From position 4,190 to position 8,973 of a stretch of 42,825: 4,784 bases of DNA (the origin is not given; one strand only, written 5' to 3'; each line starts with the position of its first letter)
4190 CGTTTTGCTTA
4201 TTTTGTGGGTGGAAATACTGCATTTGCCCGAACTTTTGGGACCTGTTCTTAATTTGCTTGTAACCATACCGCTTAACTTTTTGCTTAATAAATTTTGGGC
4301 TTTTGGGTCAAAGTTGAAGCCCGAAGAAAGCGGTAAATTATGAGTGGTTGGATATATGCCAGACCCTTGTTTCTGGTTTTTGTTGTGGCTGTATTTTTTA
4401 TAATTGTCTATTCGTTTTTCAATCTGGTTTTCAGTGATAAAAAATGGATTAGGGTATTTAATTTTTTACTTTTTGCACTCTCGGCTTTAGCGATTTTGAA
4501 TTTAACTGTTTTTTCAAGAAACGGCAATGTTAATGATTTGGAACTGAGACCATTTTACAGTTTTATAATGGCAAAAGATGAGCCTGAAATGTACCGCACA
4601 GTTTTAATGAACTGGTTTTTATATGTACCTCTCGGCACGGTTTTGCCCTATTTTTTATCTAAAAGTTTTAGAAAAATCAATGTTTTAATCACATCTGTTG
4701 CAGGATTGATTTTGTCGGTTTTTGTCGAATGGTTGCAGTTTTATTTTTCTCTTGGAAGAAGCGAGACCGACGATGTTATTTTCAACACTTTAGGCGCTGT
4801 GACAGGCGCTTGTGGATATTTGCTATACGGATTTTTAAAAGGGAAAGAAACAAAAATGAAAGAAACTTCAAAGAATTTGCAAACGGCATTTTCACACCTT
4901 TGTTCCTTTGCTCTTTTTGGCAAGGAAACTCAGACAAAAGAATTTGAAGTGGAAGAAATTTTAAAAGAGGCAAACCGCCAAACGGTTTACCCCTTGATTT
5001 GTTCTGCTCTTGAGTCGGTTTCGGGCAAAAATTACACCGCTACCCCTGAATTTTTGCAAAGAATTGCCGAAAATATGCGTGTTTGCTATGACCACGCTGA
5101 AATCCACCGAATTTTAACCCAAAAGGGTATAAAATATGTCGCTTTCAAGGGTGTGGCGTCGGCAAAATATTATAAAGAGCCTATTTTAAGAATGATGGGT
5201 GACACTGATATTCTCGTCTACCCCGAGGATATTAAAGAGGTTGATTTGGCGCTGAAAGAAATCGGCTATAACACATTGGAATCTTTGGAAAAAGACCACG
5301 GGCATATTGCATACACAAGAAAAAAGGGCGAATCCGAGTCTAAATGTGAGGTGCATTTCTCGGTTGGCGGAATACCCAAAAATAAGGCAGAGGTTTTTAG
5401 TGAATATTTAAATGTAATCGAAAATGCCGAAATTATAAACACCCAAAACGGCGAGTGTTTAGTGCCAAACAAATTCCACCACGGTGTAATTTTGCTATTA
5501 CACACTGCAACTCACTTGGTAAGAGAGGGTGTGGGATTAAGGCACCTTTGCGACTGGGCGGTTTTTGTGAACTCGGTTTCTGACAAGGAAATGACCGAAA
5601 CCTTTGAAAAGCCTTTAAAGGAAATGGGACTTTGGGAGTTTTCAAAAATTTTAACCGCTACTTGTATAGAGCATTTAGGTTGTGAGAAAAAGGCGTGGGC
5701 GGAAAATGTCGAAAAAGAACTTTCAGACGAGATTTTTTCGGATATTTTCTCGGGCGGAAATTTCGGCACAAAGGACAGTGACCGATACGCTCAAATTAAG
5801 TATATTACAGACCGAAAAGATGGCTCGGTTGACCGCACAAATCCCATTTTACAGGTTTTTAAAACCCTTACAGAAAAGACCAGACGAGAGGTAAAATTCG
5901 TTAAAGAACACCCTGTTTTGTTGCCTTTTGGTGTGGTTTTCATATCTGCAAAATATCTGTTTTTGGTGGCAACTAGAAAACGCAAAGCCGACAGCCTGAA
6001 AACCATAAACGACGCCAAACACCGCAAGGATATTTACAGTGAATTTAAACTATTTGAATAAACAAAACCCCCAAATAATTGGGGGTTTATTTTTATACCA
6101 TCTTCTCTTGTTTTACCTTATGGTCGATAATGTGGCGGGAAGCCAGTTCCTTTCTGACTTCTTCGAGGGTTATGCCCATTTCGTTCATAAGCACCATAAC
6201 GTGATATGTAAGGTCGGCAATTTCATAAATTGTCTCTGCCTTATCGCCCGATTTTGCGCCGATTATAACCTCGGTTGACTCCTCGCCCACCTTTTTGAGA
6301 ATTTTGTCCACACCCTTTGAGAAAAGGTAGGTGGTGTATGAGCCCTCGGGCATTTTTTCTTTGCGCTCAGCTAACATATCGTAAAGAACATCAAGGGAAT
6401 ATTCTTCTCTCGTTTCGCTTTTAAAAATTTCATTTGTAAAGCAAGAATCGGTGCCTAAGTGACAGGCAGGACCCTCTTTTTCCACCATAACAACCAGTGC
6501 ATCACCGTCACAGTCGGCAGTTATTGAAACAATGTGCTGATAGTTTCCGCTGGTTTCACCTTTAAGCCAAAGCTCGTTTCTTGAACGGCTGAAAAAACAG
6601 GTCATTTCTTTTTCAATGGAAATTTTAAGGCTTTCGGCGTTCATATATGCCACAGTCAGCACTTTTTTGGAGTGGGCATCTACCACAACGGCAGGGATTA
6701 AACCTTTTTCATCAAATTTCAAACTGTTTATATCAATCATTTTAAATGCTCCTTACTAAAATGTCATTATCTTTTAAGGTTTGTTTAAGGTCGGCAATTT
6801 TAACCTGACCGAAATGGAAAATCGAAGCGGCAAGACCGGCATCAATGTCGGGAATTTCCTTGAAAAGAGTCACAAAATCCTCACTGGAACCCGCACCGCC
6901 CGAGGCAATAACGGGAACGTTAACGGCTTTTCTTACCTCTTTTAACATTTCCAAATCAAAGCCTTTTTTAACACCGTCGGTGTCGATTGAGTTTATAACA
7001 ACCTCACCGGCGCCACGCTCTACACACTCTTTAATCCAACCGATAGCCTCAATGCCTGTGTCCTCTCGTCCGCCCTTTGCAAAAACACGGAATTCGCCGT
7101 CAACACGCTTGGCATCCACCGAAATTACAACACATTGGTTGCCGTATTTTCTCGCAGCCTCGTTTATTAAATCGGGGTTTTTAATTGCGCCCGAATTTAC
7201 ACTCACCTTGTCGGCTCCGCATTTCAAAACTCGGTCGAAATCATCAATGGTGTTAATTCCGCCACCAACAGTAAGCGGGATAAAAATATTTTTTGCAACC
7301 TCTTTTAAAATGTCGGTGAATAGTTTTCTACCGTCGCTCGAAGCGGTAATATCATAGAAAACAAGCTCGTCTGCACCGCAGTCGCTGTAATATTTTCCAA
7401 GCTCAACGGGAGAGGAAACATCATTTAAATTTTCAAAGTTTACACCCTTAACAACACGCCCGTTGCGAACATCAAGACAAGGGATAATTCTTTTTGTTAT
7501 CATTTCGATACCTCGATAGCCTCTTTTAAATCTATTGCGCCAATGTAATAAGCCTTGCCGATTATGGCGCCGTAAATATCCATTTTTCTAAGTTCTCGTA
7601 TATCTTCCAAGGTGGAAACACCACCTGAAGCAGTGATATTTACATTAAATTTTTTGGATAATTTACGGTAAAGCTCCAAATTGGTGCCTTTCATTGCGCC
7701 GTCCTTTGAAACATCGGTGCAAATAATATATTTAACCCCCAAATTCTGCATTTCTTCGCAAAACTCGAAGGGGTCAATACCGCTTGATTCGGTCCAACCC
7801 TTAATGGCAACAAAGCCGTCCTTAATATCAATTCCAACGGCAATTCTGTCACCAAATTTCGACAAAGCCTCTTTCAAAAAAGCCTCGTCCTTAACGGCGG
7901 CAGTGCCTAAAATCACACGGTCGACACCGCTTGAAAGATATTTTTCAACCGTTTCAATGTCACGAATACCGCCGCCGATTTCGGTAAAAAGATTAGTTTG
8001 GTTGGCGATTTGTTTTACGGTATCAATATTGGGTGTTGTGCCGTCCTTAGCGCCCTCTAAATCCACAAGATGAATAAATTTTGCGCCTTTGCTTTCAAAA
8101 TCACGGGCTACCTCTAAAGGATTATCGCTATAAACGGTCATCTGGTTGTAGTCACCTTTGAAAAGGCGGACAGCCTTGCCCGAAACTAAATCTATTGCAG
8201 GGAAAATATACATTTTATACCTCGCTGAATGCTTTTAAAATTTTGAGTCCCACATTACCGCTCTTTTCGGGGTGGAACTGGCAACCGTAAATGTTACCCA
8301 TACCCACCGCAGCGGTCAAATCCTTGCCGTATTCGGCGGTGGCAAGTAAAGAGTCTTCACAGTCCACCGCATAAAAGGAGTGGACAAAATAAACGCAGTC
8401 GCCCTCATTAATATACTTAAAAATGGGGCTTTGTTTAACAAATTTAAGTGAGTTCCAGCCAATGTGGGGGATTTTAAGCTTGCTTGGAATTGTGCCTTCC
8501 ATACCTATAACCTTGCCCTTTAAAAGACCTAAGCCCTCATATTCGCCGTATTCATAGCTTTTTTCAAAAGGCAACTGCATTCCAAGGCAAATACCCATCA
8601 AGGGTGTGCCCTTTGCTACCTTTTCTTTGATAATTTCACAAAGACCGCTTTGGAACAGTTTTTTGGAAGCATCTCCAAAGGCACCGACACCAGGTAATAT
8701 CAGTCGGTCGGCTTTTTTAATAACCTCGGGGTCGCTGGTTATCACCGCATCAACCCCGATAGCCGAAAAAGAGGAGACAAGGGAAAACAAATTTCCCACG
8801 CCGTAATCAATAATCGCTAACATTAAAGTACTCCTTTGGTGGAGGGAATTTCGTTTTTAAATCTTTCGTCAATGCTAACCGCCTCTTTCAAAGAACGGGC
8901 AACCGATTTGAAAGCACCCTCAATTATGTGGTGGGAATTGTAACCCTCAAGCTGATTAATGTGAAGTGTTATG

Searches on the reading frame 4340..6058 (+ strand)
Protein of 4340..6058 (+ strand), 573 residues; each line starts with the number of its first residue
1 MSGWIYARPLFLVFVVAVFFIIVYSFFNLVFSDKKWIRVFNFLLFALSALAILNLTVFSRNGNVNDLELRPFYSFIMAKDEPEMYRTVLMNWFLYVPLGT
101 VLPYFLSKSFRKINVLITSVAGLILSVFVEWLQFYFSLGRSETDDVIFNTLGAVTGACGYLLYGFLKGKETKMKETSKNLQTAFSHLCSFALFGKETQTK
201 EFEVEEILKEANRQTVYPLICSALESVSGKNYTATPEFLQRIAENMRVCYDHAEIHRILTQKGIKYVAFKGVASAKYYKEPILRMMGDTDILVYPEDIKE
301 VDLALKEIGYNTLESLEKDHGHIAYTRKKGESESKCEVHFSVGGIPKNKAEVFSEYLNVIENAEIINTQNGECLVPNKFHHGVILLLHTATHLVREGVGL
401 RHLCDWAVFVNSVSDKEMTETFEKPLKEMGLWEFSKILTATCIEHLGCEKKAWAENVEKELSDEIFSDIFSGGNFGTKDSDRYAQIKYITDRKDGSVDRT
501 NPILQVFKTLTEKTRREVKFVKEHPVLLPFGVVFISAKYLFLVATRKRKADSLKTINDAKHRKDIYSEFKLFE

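Call 56: search_protein_families(library=pfam, proteins=[window:4340-6058:+], max_evalue=0.00001)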
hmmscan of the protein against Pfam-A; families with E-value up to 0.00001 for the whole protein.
window:4340-6058:+ (573 aa): 2 families
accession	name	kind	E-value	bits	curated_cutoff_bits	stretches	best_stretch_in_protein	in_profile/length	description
PF14907.12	NTP_transf_5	-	7.8e-32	111.2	31.2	1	201-444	2-246/249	Uncharacterised nucleotidyltransferase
PF04892.17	VanZ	-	5.2e-14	53.4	30.1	1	42-162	33-124/126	VanZ like family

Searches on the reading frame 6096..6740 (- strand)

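Call 56: search_protein_families(library=pfam, proteins=[window:6096-6740:-], max_evalue=0.00001)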
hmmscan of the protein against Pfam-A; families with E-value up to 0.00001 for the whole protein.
window:6096-6740:- (215 aa): 2 families
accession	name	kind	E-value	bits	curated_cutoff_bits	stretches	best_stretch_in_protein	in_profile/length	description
PF01502.23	PRA-CH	-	5.1e-32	110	27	1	30-102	2-74/74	Phosphoribosyl-AMP cyclohydrolase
PF01503.22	PRA-PH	-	2e-24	86.2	21.3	1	119-203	4-86/86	Phosphoribosyl-ATP pyrophosphohydrolase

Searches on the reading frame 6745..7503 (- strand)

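Call 56: search_protein_families(library=pfam, proteins=[window:6745-7503:-], max_evalue=0.00001)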
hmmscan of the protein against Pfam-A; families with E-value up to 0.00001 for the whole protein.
window:6745-7503:- (253 aa): 4 families
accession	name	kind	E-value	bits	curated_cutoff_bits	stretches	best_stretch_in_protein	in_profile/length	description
PF00977.27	His_biosynth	-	2.9e-79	266.2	23.6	1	5-234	1-227/228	Histidine biosynthesis protein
PF01207.24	Dus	-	5.3e-08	32.8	20.4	0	33-117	141-227/311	Dihydrouridine synthase (Dus)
PF03060.21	NMO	-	3.2e-07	30.5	28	0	120-213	112-211/331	Nitronate monooxygenase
PF02581.23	TMP-TENI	-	6.7e-06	26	27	0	61-104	136-178/180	Thiamine monophosphate synthase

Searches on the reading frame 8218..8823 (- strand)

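Call 56: search_protein_families(library=pfam, proteins=[window:8218-8823:-], max_evalue=0.00001)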
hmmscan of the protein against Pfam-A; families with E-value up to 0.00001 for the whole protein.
window:8218-8823:- (202 aa): 2 families
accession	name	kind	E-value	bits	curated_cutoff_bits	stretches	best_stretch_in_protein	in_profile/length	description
PF00117.34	GATase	-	8.6e-19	68.4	22.8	1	4-195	2-182/190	Glutamine amidotransferase class-I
PF07685.20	GATase_3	-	3.9e-06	27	27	1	31-105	33-115/196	CobB/CobQ-like glutamine amidotransferase domain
